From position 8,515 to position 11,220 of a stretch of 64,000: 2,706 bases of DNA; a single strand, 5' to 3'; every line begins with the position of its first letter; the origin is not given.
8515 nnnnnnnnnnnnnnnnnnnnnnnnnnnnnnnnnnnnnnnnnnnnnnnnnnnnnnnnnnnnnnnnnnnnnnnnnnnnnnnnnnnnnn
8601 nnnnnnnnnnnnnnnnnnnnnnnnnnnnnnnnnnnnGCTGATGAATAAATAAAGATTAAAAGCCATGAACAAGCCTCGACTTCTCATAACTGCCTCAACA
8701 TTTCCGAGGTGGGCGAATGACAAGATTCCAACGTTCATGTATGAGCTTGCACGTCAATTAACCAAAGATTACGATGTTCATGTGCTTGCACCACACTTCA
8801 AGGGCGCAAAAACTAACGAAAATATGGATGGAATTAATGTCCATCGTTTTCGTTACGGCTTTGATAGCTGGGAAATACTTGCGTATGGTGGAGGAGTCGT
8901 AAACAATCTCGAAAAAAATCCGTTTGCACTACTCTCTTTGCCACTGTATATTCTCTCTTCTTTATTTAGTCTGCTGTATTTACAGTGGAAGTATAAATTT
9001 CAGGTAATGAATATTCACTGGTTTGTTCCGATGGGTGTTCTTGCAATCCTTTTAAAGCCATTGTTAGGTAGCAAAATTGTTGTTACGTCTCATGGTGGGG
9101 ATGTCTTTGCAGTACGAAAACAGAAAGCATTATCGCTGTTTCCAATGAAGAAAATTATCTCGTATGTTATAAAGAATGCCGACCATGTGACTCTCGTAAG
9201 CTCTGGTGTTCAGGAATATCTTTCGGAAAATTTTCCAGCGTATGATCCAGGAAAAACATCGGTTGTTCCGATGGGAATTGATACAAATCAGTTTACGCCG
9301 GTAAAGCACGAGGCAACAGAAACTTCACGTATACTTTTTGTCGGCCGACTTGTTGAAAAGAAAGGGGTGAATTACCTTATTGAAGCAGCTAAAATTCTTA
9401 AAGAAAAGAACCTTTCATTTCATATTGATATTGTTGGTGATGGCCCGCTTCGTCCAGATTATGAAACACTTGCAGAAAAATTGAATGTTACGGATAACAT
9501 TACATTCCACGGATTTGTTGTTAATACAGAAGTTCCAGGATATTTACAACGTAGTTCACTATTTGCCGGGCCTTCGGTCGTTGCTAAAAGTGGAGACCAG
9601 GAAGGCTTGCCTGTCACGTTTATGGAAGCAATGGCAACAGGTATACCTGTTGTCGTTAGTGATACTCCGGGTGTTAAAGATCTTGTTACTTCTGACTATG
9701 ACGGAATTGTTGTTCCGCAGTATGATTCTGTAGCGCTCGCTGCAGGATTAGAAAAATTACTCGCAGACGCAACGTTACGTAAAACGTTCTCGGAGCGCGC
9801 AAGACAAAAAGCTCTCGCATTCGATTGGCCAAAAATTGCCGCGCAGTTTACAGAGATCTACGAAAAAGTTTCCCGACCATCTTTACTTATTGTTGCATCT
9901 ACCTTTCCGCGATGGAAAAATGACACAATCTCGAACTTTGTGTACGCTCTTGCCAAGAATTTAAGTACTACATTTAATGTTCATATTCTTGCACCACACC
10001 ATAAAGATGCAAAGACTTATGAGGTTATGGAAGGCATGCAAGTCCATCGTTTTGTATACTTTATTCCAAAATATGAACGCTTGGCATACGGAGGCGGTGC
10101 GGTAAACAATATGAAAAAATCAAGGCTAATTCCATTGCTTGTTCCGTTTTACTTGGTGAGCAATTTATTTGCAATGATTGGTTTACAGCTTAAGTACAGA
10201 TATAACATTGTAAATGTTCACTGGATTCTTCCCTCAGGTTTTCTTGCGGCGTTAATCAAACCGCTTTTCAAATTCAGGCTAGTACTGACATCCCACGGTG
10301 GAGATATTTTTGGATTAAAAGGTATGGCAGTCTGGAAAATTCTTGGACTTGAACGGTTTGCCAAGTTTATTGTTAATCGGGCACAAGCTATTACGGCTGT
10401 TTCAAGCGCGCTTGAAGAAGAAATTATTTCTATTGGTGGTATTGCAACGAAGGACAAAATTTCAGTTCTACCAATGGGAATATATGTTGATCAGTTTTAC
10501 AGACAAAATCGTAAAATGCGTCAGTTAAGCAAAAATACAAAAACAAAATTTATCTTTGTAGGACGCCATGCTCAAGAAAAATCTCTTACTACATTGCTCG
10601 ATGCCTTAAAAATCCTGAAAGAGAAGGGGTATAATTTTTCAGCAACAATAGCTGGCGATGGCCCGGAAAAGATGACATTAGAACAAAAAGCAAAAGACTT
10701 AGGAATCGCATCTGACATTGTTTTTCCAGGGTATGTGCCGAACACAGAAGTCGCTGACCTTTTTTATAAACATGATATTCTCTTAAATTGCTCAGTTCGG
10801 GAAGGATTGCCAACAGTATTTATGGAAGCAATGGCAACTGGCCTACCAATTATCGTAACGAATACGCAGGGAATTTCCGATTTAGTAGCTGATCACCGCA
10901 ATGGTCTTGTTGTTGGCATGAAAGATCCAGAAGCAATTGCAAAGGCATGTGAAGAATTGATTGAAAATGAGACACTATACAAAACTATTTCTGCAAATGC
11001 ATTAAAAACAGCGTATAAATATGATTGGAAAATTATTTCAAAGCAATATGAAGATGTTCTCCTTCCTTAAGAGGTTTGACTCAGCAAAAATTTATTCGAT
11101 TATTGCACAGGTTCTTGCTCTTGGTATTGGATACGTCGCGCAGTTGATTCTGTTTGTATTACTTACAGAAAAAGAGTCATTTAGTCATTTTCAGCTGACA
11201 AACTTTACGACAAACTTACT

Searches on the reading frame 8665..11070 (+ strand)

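Call 67: search_protein_families(library=pfam, proteins=[window:8665-11070:+], max_evalue=0.00001)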
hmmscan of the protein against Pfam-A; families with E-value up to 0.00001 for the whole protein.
window:8665-11070:+ (801 aa): 7 families
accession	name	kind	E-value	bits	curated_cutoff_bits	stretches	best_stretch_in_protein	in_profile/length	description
PF00534.26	Glycos_transf_1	-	4.6e-81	270.9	26.4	2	217-381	12-171/172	Glycosyl transferases group 1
PF13692.12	Glyco_trans_1_4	-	3e-70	235.4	27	2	222-368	3-142/142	Glycosyl transferases group 1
PF13439.12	Glyco_transf_4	-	1.4e-33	116.8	28.5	2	23-208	6-169/170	Glycosyltransferase Family 4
PF13579.12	Glyco_trans_4_4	-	3.3e-23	83.2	29.7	2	424-605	5-158/158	Glycosyl transferase 4-like domain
PF20706.3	GT4-conflict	-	5.3e-20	72.2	26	2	569-759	143-348/385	Family 4 Glycosyltransferase in conflict systems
PF13477.12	Glyco_trans_4_2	-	9.3e-20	71.7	23.4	2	23-177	11-137/139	Glycosyl transferase 4-like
PF13524.12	Glyco_trans_1_2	-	1.9e-17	64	25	2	651-782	9-128/144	Glycosyl transferase-like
